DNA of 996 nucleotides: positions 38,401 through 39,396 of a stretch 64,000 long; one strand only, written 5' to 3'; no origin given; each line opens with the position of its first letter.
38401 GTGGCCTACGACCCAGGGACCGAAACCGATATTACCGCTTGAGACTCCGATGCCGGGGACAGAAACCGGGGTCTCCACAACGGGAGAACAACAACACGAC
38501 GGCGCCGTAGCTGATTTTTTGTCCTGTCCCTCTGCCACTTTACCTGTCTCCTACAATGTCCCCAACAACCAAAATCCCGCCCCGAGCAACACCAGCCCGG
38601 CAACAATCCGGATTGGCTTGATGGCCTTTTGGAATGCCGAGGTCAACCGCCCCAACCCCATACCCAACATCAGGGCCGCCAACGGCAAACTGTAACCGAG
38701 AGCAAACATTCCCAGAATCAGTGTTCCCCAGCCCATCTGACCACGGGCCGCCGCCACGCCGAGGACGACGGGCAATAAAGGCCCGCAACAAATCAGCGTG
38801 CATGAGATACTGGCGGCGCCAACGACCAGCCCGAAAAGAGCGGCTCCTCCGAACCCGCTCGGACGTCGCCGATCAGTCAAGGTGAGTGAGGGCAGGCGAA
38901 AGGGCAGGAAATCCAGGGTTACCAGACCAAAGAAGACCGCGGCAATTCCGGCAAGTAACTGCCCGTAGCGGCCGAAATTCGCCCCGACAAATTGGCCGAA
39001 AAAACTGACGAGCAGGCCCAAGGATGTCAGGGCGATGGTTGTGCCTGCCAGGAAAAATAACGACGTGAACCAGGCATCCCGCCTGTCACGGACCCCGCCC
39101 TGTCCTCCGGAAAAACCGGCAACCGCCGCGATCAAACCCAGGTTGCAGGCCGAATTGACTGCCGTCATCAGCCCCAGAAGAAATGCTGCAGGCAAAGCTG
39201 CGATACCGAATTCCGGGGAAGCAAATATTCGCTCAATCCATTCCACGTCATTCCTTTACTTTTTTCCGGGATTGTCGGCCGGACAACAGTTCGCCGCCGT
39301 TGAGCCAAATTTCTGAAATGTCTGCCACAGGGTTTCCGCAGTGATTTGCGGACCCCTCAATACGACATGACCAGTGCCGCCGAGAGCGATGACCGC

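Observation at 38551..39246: MerT-like transporter with internal duplication: one motif degenerate (C-N), one intact vicinal CC-GP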

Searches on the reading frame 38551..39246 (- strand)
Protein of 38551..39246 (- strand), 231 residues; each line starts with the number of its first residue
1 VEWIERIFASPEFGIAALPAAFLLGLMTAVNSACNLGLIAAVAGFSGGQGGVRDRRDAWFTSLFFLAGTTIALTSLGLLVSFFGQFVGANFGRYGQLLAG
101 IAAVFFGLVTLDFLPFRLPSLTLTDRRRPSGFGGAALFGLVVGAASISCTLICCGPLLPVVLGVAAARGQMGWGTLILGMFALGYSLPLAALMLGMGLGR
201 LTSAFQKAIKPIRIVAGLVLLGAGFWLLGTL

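Call 3: search_protein_families(library=pfam, proteins=[window:38551-39246:-], max_evalue=0.1)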
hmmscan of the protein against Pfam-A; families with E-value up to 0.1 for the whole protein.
window:38551-39246:- (231 aa): 1 family
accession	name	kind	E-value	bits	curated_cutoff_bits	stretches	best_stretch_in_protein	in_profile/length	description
PF02683.22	DsbD_TM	-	9e-11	41.9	27.1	1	17-229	4-216/219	Cytochrome C biogenesis protein transmembrane domain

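Call 4: search_protein_families(library=ncbifam, proteins=[window:38551-39246:-], max_evalue=0.1)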
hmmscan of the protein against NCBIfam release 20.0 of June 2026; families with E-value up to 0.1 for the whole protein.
window:38551-39246:- (231 aa): 2 families
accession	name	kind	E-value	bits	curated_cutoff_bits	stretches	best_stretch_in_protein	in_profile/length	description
NF045694.1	seleno_TsoB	exception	7.9e-05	20.9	805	1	20-226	187-389/572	rhodanese/DsbD fusion-like selenoprotein TsoB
NF001419.0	PRK00293.1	subfamily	0.045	12.3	330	1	19-229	173-383/574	protein-disulfide reductase DsbD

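Call 5: find_homologous_proteins(query=window:38551-39246:-)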
Query window:38551-39246:- (231 aa): 160 proteins with E <= 0.001 among 8000 candidates; the best 120 are listed.
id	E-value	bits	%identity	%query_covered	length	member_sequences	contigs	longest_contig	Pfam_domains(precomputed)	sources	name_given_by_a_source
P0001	3.3e-138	477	100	100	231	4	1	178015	PF02683.23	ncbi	-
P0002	1.2e-125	436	89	100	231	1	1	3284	PF02683.23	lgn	-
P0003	4.0e-116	405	83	100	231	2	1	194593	PF02683.23,PF13386.13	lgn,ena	-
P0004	2.6e-106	373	75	100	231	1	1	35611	PF02683.23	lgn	-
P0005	1.2e-85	305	63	100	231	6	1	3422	PF02683.23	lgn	-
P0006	2.7e-82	294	62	100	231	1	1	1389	PF02683.23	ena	-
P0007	3.0e-81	291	61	100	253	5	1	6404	PF02683.23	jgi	-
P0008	8.2e-81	289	58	100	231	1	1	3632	PF02683.23,PF13386.13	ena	-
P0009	1.2e-80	289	60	100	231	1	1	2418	PF02683.23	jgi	-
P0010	3.4e-80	287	62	99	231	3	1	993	PF02683.23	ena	-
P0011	2.5e-79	284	59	100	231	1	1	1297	PF02683.23,PF13386.13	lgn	-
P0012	4.5e-79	284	60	100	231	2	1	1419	PF02683.23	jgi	-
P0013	1.2e-78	282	59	100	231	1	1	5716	PF02683.23,PF13386.13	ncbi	-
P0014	1.5e-78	282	60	100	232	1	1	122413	PF02683.23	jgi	jgi:cytochrome c-type biogenesis protein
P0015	1.8e-78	282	60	100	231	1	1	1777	PF02683.23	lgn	-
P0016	1.1e-77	279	61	100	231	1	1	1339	PF02683.23,PF13386.13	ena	-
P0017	1.4e-77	279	58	100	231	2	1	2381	PF02683.23,PF13386.13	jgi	-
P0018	2.5e-77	278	60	100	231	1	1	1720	PF02683.23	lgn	-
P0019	1.1e-76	276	61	100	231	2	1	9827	PF02683.23,PF13386.13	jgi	jgi:cytochrome c biogenesis protein CcdA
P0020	7.1e-76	273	59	100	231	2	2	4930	PF02683.23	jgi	jgi:cytochrome c-type biogenesis protein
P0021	1.2e-74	269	59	100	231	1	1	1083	PF02683.23,PF13386.13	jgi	-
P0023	1.6e-74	269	58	100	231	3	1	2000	PF02683.23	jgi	-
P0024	4.6e-74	267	59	100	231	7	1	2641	PF02683.23,PF13386.13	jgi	jgi:cytochrome c biogenesis protein CcdA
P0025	4.8e-74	267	58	100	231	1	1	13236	PF02683.23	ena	-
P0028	1.7e-72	262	58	100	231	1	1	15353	PF02683.23,PF13386.13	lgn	-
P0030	1.5e-71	259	56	100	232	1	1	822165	PF02683.23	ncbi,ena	-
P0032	1.3e-70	256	56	100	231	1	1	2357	PF02683.23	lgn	-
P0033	1.5e-70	256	55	100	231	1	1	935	PF02683.23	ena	-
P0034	5.3e-70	254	56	100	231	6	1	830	PF02683.23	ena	-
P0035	8.6e-70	253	55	100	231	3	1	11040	PF02683.23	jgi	-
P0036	1.0e-68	250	56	100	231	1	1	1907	PF02683.23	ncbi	-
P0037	1.4e-68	249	54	100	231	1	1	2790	PF02683.23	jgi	jgi:cytochrome c-type biogenesis protein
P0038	1.9e-67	246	53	100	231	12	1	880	PF02683.23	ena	-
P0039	4.5e-67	244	56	91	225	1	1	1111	PF02683.23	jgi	-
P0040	5.7e-67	244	55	100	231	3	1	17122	PF02683.23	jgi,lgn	jgi:cytochrome c-type biogenesis protein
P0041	7.8e-67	244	53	100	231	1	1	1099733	PF02683.23,PF13386.13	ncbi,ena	-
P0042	1.2e-66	243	53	99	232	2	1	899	PF02683.23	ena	-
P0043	1.9e-66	242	55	100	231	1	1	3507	PF02683.23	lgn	-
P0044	6.1e-66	241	53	100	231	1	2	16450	PF02683.23,PF13386.13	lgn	-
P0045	5.0e-65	238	55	100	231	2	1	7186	PF02683.23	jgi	jgi:cytochrome c biogenesis protein CcdA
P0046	6.6e-60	221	56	89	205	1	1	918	PF02683.23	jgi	jgi:cytochrome c-type biogenesis protein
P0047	6.2e-55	205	45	92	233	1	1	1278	PF02683.23,PF13386.13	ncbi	-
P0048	1.9e-54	203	49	100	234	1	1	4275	PF13386.13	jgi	jgi:cytochrome c biogenesis protein CcdA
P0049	4.0e-54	202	49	100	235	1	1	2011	PF13386.13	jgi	jgi:cytochrome c biogenesis protein CcdA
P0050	6.5e-50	188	47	100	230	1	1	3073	PF13386.13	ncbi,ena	-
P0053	1.6e-46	177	45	98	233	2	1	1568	PF02683.23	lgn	-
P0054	5.5e-46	175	44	100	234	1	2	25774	PF02683.23,PF13386.13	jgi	jgi:cytochrome c biogenesis protein CcdA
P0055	3.2e-45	173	42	98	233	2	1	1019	PF02683.23,PF13386.13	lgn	-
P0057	9.3e-45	171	43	100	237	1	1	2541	PF13386.13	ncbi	-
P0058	1.0e-44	171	44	100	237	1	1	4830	PF13386.13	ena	-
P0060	1.7e-44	170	42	100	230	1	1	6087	PF13386.13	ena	-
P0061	3.5e-44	169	42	100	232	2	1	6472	PF02683.23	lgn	-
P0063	5.5e-44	169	43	98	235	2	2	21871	PF02683.23,PF13386.13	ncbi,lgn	-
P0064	7.7e-44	168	41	100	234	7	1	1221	PF02683.23,PF13386.13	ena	-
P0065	1.3e-43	168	45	100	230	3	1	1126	PF13386.13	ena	-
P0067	1.5e-43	167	45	100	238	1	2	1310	PF13386.13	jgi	jgi:cytochrome c biogenesis protein CcdA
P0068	2.2e-43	167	40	100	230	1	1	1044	PF02683.23,PF13386.13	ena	-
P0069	2.8e-43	166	42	100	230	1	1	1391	PF13386.13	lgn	-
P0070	2.9e-43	166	44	100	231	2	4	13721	PF13386.13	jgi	jgi:cytochrome c biogenesis protein CcdA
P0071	3.1e-43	166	43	100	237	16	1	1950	PF13386.13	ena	-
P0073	6.7e-43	165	45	100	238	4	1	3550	PF13386.13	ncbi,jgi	ncbi:MAG: cytochrome c biogenesis CcdA family protein [Planctomycetota bacterium]|jgi:cytochrome c b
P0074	6.8e-43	165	43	100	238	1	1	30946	PF13386.13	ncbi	-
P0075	9.8e-43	165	45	100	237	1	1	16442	PF02683.23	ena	-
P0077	1.4e-42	164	44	100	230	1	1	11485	PF13386.13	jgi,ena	-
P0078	1.5e-42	164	44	82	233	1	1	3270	PF02683.23,PF13386.13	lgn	-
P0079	3.4e-42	163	44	100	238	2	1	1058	PF02683.23,PF13386.13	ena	-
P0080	9.8e-42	161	42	100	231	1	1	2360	PF13386.13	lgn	-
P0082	1.0e-41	161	43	100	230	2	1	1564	PF13386.13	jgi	jgi:cytochrome c biogenesis protein CcdA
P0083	1.3e-41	161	41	98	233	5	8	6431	PF02683.23,PF13386.13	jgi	-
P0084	1.6e-41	161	42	99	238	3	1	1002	PF13386.13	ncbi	-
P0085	1.7e-41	161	43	99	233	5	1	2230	PF02683.23,PF13386.13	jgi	-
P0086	2.1e-41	160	41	98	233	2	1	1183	PF02683.23,PF13386.13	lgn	-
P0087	2.2e-41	160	44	100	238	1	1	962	PF13386.13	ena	-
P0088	3.1e-41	160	44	100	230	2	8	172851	PF02683.23,PF13386.13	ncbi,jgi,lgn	jgi:cytochrome c biogenesis protein CcdA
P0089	3.7e-41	160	43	100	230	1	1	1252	PF13386.13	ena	-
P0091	5.0e-41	159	42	100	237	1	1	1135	PF02683.23,PF13386.13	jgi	-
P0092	5.6e-41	159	42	100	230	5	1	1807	PF13386.13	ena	-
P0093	7.3e-41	159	44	100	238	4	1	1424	PF02683.23,PF13386.13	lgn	-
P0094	7.8e-41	158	44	82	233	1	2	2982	PF02683.23,PF13386.13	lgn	-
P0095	8.4e-41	158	43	100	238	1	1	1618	PF13386.13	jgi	jgi:cytochrome c-type biogenesis protein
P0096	9.6e-41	158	42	100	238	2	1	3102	PF13386.13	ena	-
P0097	1.0e-40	158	41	100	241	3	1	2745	PF13386.13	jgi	jgi:cytochrome c biogenesis protein CcdA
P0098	1.1e-40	158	42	100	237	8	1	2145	PF13386.13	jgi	jgi:cytochrome c biogenesis protein CcdA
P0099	1.1e-40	158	41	100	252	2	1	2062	PF13386.13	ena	-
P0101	1.4e-40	158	43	100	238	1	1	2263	PF13386.13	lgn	-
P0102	3.2e-40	156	43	100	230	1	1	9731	PF02683.23,PF13386.13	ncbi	-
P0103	5.2e-40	156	39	100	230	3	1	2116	PF13386.13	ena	-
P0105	1.6e-39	154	42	99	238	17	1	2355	PF13386.13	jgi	-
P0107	2.0e-39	154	43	99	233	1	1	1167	PF02683.23,PF13386.13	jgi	jgi:cytochrome c-type biogenesis protein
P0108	2.4e-39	154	41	100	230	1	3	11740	PF13386.13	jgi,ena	-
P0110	3.3e-39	153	41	99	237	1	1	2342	PF02683.23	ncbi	-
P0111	6.6e-39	152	39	98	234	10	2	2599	PF02683.23,PF13386.13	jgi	-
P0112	7.4e-39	152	44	99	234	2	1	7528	PF02683.23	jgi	-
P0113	7.8e-39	152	42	100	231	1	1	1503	PF13386.13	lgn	-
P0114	8.7e-39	152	42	99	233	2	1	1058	PF02683.23,PF13386.13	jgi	jgi:cytochrome c biogenesis protein CcdA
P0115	9.9e-39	152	42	99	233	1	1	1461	PF02683.23,PF13386.13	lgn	-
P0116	1.4e-38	151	43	98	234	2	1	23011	PF02683.23,PF13386.13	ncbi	-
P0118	1.6e-38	151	40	99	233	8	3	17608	PF13386.13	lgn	-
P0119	2.3e-38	150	41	98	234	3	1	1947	PF02683.23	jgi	-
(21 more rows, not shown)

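Call 6: search_protein_families(library=pfam, proteins=[window:38551-39246:-], max_evalue=10)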
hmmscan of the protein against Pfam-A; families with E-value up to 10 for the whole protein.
window:38551-39246:- (231 aa): 1 family
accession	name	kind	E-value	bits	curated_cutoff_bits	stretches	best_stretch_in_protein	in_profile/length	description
PF02683.22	DsbD_TM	-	9e-11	41.9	27.1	1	17-229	4-216/219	Cytochrome C biogenesis protein transmembrane domain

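Call 7: find_encoding_contigs(protein=P0001, flank=10000, max_places=3)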
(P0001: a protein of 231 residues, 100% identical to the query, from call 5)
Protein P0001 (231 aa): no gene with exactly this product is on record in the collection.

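Call 8: find_encoding_contigs(protein=P0030, flank=8000, max_places=3)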
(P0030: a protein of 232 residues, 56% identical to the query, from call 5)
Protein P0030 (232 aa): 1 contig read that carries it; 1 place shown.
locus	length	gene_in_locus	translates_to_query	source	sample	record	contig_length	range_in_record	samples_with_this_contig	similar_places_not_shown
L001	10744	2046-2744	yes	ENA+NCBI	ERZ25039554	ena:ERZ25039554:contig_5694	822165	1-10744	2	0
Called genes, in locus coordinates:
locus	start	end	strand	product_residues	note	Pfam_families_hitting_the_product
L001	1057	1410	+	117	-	PF12840:HTH_20 (weak), PF01022:HTH_5 (weak)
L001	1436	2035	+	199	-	-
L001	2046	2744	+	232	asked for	PF02683:DsbD_TM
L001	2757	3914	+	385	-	PF03599:CdhD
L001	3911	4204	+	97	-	PF25160:LdpA_Fe-S-bd (faint), PF00037:Fer4 (weak), PF12837:Fer4_6 (weak), PF13237:Fer4_10, PF14697:Fer4_21 (weak), PF12838:Fer4_7, PF13187:Fer4_9, PF00037:Fer4 (weak), +4 more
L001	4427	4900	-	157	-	PF13683:rve_3 (weak)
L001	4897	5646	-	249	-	PF13011:LZ_Tnp_IS481 (weak), PF13384:HTH_23 (weak), PF13518:HTH_28, PF13551:HTH_29 (weak), PF13565:HTH_32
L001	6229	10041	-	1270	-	PF00082:Peptidase_S8, PF00404:Dockerin_1 (weak)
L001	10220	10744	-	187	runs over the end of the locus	PF07879:PHB_acc_N, PF05597:Phasin (weak)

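Call 9: find_encoding_contigs(protein=P0041, flank=8000, max_places=3)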
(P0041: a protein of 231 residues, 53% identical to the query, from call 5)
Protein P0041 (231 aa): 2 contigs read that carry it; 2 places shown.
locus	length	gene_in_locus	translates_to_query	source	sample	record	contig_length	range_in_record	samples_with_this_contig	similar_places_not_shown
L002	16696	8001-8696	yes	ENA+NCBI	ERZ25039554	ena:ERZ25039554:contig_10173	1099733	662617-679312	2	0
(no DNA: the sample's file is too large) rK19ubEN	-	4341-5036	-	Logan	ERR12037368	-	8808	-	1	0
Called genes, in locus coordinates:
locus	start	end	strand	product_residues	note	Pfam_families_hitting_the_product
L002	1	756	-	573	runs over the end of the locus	PF13424:TPR_12, PF13414:TPR_11 (weak), PF00515:TPR_1, PF13424:TPR_12, PF00515:TPR_1, PF13432:TPR_16, PF13432:TPR_16, PF13432:TPR_16, +28 more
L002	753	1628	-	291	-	PF14397:ATPgrasp_ST, PF02655:ATP-grasp_3 (faint), PF08443:RimK (faint)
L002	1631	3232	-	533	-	PF14400:Transglut_i_TM, PF01841:Transglut_core, PF14402:7TM_transglut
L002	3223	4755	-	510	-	-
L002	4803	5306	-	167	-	PF13620:CarboxypepD_reg, PF13715:CarbopepD_reg_2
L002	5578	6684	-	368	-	PF12060:DUF3541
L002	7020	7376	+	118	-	PF12840:HTH_20, PF13412:HTH_24 (weak), PF01022:HTH_5, PF25212:HVO_A0114 (faint)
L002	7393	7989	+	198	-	-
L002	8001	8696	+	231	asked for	PF02683:DsbD_TM, PF13386:DsbD_2 (weak)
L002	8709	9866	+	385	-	PF03599:CdhD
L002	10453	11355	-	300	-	PF06719:AraC_N, PF00165:HTH_AraC, PF12833:HTH_18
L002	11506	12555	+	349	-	PF08240:ADH_N, PF00107:ADH_zinc_N, PF13602:ADH_zinc_N_2 (weak)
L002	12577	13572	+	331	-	PF00248:Aldo_ket_red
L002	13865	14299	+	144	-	PF02082:Rrf2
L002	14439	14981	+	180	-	PF00034:Cytochrom_C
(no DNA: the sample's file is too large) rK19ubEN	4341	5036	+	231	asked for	PF02683:DsbD_TM, PF13386:DsbD_2 (weak)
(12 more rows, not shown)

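Call 11: find_encoding_contigs(protein=P0088, flank=8000, max_places=3)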
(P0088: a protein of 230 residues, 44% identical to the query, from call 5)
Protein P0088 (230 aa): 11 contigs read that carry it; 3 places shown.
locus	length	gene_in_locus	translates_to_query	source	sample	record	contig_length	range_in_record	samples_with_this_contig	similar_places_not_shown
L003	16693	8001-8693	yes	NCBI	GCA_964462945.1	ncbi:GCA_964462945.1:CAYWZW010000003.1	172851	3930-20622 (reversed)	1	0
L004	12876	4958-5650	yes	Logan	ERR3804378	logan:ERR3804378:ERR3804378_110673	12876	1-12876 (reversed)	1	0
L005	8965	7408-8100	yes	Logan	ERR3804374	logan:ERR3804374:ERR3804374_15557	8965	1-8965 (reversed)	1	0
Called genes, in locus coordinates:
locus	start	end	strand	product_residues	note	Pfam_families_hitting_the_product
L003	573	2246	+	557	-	PF05496:RuvB_N (weak), PF13177:DNA_pol3_delta2, PF00004:AAA, PF07728:AAA_5 (weak), PF13173:AAA_14 (faint), PF13401:AAA_22, PF22608:DNAX_ATPase_lid, PF12169:DNA_pol3_gamma3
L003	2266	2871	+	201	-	PF21176:RecR_HhH, PF02132:RecR_ZnF, PF13662:Toprim_4, PF01751:Toprim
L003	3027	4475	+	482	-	PF00309:Sigma54_AID, PF04963:Sigma54_CBD, PF04552:Sigma54_DBD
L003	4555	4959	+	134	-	PF01022:HTH_5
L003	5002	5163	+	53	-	-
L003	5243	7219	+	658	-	PF00122:E1-E2_ATPase, PF00702:Hydrolase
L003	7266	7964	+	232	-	-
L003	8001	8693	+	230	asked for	PF02683:DsbD_TM, PF13386:DsbD_2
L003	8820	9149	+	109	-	PF12840:HTH_20 (faint), PF01022:HTH_5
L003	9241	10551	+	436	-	PF03773:ArsP_1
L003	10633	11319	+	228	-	PF03358:FMN_red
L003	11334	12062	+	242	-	PF04208:MtrA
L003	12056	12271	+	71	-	PF02627:CMD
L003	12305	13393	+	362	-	PF01758:SBF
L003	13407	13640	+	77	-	PF13192:Thioredoxin_3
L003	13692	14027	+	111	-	PF08859:DGC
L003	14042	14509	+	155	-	-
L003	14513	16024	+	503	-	PF00085:Thioredoxin, PF13098:Thioredoxin_2, PF03243:MerB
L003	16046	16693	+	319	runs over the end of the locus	PF00085:Thioredoxin, PF13098:Thioredoxin_2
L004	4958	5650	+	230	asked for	PF02683:DsbD_TM, PF13386:DsbD_2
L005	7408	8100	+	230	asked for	PF02683:DsbD_TM, PF13386:DsbD_2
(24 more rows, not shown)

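Call 12: find_encoding_contigs(protein=P0074, flank=8000, max_places=2)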
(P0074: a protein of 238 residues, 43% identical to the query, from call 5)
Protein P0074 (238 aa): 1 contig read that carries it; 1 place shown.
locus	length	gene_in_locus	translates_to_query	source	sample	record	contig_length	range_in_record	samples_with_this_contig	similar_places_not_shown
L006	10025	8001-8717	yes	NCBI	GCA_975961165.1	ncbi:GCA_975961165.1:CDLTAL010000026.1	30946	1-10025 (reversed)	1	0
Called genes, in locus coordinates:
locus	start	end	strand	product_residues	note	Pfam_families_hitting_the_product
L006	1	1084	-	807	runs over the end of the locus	PF05048:NosD, PF13229:Beta_helix, PF05048:NosD, PF13229:Beta_helix, PF07691:PA14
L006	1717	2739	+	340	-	PF01522:Polysacc_deac_1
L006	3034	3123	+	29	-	-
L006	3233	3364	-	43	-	-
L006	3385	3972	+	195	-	PF01610:DDE_Tnp_ISL3 (weak)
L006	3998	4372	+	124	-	-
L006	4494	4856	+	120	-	PF01022:HTH_5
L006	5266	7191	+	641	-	PF00122:E1-E2_ATPase, PF00702:Hydrolase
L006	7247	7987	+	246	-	-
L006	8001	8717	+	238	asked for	PF13386:DsbD_2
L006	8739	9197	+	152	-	PF01451:LMWPc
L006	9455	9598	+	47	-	-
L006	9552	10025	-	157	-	?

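Call 13: find_encoding_contigs(protein=P0054, flank=8000, max_places=2)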
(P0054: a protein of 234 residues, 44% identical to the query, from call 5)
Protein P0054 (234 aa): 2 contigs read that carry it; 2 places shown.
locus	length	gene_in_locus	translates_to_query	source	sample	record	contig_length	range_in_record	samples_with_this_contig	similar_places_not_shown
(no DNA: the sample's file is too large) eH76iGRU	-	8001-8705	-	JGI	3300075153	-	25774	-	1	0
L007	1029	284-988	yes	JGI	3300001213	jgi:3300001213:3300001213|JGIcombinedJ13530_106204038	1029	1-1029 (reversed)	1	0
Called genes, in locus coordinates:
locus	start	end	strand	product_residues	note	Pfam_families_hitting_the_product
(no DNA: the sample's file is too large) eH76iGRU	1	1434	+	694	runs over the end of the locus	PF07715:Plug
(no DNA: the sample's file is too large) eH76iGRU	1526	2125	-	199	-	-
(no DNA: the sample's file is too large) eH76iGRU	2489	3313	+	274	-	PF07589:PEP_exosort_dom (weak)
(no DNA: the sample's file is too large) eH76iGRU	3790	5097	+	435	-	-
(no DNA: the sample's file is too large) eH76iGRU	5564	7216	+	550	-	-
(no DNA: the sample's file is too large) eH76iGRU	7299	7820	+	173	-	PF01022:HTH_5 (weak), PF12840:HTH_20 (weak)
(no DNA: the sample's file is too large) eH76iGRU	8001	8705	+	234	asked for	PF02683:DsbD_TM, PF13386:DsbD_2 (weak)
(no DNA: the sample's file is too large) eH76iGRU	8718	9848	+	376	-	PF03599:CdhD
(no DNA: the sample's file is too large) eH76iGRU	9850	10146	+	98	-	PF12838:Fer4_7 (weak), PF13183:Fer4_8 (faint), PF12797:Fer4_2 (weak), PF12837:Fer4_6, PF13237:Fer4_10, PF00037:Fer4, PF12800:Fer4_4 (weak), PF13187:Fer4_9, +2 more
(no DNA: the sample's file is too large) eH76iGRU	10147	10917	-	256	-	PF00072:Response_reg, PF04397:LytTR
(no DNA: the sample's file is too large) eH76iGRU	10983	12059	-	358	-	PF06580:His_kinase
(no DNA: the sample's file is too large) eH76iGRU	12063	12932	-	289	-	PF18917:LiaI-LiaF-like_TM1, PF22570:LiaF-TM, PF18917:LiaI-LiaF-like_TM1 (weak)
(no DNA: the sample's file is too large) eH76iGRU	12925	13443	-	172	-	PF18917:LiaI-LiaF-like_TM1 (weak), PF22570:LiaF-TM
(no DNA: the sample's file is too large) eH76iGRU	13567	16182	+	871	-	-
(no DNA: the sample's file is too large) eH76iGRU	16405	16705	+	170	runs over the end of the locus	PF04542:Sigma70_r2, PF08281:Sigma70_r4_2, PF04545:Sigma70_r4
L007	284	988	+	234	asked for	PF02683:DsbD_TM, PF13386:DsbD_2 (weak)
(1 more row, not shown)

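Call 31: find_related_loci(query=A2, collection=genome_contigs, flank=6000)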
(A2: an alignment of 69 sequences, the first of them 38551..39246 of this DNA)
Query A2 (231 aa) in genome_contigs; peptide patterns used: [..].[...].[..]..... (x = any residue, [..] = any of these).
86 stretches matched a pattern; 80 encode a relative of the query (tblastn E <= 1e-3); 80 distinct loci.
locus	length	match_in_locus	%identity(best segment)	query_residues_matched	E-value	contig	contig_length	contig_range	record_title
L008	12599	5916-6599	58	1-228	9e-81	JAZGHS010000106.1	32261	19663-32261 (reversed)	MAG: Candidatus Zixiibacteriota bacterium isolate SCS6bin.4 SCS6bin.4_106, whole genome shotgun sequence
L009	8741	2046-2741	56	1-231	7e-78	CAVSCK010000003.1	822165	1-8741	MAG: uncultured bacterium isolate MFD05942.bin.1.428 genome assembly, contig: contig_5694, whole genome shotgun sequence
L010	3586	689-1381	58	1-231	1e-72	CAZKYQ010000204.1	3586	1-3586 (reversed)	MAG TPA_asm: uncultured Ignavibacteria bacterium isolate binchicken_co275_126 genome assembly, contig: NODE_55335_length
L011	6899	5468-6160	42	2-231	2e-52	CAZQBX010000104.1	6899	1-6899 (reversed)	MAG TPA_asm: uncultured Ignavibacteria bacterium isolate binchicken_co16_313 genome assembly, contig: NODE_17979_length_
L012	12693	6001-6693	42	2-231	1e-51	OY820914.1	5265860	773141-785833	MAG: Bacteroidales bacterium isolate 29af8000-aa9b-4969-9261-ea2c593eb5de genome assembly, chromosome: 1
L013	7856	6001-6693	42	2-231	7e-52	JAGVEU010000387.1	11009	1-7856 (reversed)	MAG: Calditrichaeota bacterium isolate DeMMO2_36 c_000000083141, whole genome shotgun sequence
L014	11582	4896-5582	42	1-230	6e-50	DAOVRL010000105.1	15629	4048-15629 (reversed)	MAG TPA_asm: Sedimentisphaerales bacterium isolate CSMAG_1600 CSMAG_1600_k141_735294_length_15629_cov_34.0132, whole gen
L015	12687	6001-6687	45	1-230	5e-49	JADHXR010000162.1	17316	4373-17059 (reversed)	MAG: Phycisphaerae bacterium isolate BS750m-G58 BS-750m-C5246, whole genome shotgun sequence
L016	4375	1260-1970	43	1-231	5e-49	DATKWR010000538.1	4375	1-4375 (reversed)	MAG TPA_asm: Sedimentisphaerales bacterium isolate SMAG_U14168 k141_3567579, whole genome shotgun sequence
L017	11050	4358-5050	44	1-231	2e-48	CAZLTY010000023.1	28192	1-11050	MAG TPA_asm: uncultured Pirellulales bacterium isolate binchicken_co142_456 genome assembly, contig: NODE_4811_length_28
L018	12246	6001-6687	43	1-230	9e-48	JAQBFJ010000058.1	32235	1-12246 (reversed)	MAG: Verrucomicrobiota bacterium isolate MAG_440_bin-02 440_bin-02_ctg-058, whole genome shotgun sequence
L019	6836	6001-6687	44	1-230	1e-47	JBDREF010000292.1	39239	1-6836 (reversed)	MAG: Planctomycetota bacterium isolate MEGAHIT-group-1.301 k141_2038833, whole genome shotgun sequence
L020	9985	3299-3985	43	1-230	1e-47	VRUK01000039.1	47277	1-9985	MAG: Planctomycetota bacterium isolate MohnsGC08_bin89 NODE_39_length_47277_cov_52.755763, whole genome shotgun sequence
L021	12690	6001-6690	43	1-231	1e-47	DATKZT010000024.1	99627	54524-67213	MAG TPA_asm: Sedimentisphaerales bacterium isolate SMAG_U14252 k141_4363887, whole genome shotgun sequence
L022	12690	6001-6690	42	1-231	1e-47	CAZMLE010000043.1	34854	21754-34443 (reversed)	MAG TPA_asm: uncultured Pirellulales bacterium isolate binchicken_co103_323 genome assembly, contig: NODE_1016_length_34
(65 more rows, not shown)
